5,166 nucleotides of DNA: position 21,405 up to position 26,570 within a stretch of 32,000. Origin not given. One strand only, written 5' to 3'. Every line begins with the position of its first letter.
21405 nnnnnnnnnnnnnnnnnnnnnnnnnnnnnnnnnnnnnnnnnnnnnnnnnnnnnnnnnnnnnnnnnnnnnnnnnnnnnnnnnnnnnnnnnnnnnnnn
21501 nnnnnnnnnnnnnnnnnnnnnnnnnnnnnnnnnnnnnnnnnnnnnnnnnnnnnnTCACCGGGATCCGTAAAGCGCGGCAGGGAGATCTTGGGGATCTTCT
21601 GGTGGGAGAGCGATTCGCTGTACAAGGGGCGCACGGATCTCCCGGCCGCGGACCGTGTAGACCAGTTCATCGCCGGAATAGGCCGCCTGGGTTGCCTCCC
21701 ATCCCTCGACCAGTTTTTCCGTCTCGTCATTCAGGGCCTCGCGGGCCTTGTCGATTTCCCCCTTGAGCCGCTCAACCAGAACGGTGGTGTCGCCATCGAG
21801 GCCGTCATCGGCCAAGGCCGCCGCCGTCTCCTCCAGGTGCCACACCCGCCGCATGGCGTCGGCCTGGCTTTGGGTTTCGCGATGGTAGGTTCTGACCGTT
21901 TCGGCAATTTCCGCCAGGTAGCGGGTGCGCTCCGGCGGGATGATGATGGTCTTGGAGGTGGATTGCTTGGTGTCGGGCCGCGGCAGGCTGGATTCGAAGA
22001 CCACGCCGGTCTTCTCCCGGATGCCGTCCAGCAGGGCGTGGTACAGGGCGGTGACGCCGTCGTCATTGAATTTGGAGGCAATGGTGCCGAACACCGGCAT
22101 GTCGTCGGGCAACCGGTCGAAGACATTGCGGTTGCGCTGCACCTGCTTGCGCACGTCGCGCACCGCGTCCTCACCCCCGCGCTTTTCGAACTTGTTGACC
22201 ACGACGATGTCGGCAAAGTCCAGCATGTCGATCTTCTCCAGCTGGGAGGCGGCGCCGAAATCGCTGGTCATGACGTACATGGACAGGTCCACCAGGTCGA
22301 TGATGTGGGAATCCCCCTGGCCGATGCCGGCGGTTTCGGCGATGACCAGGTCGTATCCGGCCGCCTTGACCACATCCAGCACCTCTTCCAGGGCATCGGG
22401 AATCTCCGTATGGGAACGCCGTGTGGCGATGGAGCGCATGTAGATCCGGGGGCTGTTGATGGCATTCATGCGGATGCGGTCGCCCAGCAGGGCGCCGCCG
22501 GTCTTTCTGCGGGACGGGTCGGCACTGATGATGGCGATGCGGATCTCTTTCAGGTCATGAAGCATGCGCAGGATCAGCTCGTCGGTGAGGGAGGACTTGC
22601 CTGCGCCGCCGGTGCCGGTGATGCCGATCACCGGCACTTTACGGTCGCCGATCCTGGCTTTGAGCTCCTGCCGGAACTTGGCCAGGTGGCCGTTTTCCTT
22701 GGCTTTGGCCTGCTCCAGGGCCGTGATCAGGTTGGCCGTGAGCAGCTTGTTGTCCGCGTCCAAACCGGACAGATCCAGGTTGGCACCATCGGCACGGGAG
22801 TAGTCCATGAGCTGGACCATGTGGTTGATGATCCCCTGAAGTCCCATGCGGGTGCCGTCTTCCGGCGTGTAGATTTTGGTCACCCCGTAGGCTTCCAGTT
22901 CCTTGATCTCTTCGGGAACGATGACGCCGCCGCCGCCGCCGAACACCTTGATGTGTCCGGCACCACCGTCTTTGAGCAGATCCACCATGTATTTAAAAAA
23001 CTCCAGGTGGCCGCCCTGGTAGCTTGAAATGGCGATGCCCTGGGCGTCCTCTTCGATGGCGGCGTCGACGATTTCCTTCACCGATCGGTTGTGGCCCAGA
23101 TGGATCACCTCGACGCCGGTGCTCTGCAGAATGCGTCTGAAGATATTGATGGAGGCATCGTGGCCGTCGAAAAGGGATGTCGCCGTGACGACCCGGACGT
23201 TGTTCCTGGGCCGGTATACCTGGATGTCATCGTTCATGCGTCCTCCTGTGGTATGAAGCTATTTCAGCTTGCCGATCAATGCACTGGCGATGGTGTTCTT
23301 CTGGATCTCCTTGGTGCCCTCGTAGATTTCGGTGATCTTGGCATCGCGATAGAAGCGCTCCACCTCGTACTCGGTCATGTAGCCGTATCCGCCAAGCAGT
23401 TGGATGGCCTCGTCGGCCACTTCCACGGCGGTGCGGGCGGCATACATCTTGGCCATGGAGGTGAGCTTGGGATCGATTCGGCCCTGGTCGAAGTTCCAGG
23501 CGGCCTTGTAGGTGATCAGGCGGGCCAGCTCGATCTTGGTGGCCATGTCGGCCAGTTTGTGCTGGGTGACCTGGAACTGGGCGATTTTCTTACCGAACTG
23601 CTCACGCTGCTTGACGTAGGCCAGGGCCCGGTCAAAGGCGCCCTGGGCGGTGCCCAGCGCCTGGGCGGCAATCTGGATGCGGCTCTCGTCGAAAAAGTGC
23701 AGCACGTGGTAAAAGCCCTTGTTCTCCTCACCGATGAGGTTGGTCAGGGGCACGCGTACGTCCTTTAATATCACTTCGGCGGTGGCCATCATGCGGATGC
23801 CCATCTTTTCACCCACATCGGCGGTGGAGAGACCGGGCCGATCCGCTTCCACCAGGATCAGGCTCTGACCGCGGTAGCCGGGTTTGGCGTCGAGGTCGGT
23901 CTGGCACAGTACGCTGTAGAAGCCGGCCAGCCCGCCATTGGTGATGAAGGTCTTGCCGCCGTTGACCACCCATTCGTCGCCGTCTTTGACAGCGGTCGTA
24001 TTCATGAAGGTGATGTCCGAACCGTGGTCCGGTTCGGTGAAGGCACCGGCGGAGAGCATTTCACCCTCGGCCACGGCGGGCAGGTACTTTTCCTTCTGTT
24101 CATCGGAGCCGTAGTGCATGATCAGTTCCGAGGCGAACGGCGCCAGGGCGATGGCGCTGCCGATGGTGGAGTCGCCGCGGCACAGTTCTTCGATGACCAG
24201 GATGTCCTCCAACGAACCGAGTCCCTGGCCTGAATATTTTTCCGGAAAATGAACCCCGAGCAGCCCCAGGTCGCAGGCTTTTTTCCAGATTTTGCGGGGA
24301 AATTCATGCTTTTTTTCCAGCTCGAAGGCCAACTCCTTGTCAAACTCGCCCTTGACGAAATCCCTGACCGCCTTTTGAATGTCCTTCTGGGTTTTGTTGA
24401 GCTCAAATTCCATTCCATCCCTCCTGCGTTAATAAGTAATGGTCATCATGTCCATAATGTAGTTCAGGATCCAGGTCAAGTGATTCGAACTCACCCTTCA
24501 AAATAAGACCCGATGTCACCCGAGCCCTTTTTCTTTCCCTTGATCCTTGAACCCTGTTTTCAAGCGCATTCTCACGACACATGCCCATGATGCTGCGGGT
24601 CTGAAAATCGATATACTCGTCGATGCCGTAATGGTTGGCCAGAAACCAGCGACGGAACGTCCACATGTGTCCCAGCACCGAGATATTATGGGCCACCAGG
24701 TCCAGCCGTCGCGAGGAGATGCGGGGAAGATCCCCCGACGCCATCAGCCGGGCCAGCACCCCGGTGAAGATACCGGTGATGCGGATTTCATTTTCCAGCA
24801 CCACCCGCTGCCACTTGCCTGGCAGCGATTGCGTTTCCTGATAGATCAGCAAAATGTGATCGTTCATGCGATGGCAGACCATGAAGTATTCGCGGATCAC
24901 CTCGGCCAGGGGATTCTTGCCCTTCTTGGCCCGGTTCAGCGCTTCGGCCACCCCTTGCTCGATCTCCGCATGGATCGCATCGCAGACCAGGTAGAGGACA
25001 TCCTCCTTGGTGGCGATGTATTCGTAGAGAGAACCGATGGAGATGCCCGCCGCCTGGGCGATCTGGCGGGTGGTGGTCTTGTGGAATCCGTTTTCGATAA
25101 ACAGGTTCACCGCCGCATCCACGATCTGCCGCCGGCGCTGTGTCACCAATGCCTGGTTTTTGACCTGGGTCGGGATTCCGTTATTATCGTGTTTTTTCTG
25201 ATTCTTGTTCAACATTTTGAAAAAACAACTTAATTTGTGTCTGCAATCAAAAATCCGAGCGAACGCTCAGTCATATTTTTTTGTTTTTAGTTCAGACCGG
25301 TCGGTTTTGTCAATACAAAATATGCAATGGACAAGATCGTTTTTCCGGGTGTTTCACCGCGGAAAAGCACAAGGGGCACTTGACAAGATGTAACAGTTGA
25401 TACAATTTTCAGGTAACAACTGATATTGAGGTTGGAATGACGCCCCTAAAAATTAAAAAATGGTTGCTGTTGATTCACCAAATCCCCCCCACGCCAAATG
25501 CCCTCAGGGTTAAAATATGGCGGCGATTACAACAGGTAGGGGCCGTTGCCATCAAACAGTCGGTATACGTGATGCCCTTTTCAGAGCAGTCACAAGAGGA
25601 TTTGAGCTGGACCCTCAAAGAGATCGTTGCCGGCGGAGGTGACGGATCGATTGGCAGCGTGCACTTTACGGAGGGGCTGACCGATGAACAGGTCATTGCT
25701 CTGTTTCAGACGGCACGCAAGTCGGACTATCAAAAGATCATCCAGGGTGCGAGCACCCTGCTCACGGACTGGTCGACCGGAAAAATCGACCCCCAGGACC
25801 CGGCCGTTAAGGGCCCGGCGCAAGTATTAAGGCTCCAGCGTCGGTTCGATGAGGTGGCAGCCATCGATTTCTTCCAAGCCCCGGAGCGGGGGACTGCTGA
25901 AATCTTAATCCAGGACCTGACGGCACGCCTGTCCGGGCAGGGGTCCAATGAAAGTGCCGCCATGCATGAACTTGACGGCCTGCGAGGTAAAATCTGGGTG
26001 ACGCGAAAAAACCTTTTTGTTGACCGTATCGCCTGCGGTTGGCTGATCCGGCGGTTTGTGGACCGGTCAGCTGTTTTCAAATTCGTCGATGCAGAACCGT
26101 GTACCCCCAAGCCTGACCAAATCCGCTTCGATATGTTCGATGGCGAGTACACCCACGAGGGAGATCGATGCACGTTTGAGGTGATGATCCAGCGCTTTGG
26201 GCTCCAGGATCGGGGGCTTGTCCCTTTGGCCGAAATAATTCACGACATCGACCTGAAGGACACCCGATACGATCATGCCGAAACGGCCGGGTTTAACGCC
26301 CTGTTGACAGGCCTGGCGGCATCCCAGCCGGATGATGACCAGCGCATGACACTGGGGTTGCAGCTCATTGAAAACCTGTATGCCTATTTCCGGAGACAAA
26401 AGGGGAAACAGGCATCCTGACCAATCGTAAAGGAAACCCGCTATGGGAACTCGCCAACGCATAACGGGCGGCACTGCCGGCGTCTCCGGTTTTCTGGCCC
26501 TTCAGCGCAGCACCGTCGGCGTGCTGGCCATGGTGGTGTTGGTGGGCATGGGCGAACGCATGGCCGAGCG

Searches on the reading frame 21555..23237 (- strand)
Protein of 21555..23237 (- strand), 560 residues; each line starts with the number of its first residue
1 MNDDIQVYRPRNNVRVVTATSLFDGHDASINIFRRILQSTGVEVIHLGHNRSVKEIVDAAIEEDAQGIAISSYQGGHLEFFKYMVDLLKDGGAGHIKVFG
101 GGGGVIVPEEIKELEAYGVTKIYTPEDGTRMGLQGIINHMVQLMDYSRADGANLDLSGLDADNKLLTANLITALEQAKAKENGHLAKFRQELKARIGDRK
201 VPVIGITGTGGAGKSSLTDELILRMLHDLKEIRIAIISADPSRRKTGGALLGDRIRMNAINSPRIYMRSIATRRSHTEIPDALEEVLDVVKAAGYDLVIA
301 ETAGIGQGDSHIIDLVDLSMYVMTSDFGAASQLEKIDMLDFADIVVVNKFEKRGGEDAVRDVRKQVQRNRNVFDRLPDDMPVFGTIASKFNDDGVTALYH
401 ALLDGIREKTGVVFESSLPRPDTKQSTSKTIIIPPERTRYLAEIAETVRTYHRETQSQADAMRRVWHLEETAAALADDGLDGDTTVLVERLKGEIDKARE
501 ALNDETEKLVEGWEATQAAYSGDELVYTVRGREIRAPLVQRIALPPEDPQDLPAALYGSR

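Call 66: search_protein_families(library=pfam, proteins=[window:21555-23237:-], max_evalue=0.0001)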
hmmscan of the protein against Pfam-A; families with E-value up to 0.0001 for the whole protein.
window:21555-23237:- (560 aa): 3 families
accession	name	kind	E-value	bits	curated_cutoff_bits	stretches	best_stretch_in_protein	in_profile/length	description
PF03308.22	MeaB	-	9.2e-40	136.8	23.1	1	168-401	2-230/273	Methylmalonyl Co-A mutase-associated GTPase MeaB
PF02310.24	B12-binding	-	5e-18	65.5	32.1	1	15-118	2-104/121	B12 binding domain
PF02492.25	cobW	-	6.4e-07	29.6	20.7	1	202-369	1-172/180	CobW/HypB/UreG, nucleotide-binding domain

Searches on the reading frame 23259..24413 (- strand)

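Call 66: search_protein_families(library=pfam, proteins=[window:23259-24413:-], max_evalue=0.0001)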
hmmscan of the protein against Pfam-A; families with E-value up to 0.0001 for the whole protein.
window:23259-24413:- (384 aa): 5 families
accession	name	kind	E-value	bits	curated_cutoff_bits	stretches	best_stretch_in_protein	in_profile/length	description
PF00441.29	Acyl-CoA_dh_1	-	8.9e-58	195.1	22.4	1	231-379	1-149/150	Acyl-CoA dehydrogenase, C-terminal domain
PF02771.21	Acyl-CoA_dh_N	-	4.7e-32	111.1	22.9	1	7-118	2-113/113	Acyl-CoA dehydrogenase, N-terminal domain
PF08028.16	Acyl-CoA_dh_2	-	1.6e-25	90.4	22.7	1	247-368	2-133/134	Acyl-CoA dehydrogenase, C-terminal domain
PF02770.24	Acyl-CoA_dh_M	-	2.4e-24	85.7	33.3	1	124-219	3-97/97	Acyl-CoA dehydrogenase, middle domain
PF22924.1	ACOX_C_alpha1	-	7.1e-06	26.4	27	0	264-378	49-167/169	Acyl-CoA oxidase, C-alpha1 domain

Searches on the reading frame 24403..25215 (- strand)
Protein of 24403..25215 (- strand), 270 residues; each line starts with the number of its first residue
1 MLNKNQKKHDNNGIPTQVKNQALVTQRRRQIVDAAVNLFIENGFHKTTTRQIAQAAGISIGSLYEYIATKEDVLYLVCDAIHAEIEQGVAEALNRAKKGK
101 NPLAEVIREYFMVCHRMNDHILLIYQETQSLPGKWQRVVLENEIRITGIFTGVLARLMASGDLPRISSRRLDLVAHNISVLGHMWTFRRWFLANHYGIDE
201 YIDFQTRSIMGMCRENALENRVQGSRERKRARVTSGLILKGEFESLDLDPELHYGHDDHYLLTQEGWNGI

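Call 66: search_protein_families(library=pfam, proteins=[window:24403-25215:-], max_evalue=0.0001)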
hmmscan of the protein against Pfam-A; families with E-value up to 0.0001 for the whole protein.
window:24403-25215:- (270 aa): 2 families
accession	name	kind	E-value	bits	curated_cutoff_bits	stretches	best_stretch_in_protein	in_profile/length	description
PF00440.29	TetR_N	-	3.6e-14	52.7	24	1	31-74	1-44/47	Bacterial regulatory proteins, tetR family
PF17932.6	TetR_C_24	-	2.9e-05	24.7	26.4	0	103-169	8-73/114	Tetracyclin repressor-like, C-terminal domain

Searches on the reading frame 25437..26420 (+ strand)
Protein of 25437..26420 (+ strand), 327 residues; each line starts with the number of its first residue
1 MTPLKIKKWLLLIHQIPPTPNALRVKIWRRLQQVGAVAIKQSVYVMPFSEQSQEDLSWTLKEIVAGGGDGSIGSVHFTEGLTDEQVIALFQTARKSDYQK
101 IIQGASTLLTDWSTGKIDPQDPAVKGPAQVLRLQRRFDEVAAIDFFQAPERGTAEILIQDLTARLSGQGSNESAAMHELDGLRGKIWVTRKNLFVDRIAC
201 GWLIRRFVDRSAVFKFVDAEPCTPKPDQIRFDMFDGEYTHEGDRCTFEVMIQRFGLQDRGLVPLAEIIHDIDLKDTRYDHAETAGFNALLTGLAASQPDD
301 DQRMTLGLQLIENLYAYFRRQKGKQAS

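Call 66: search_protein_families(library=pfam, proteins=[window:25437-26420:+], max_evalue=0.0001)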
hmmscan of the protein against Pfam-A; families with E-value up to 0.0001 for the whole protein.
window:25437-26420:+ (327 aa): 3 families
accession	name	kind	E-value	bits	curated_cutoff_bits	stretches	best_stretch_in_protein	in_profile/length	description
PF09828.14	ChrB_C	-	1.5e-43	148.7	25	1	187-318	1-132/132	ChrB, C-terminal domain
PF20229.3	ChrB_N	-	1.3e-11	45.1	23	1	24-104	1-81/159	Protein ChrB, N-terminal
PF20803.2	PaaX_M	-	2.2e-05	24.9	24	1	7-50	6-49/83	PaaX protein central Cas2-like domain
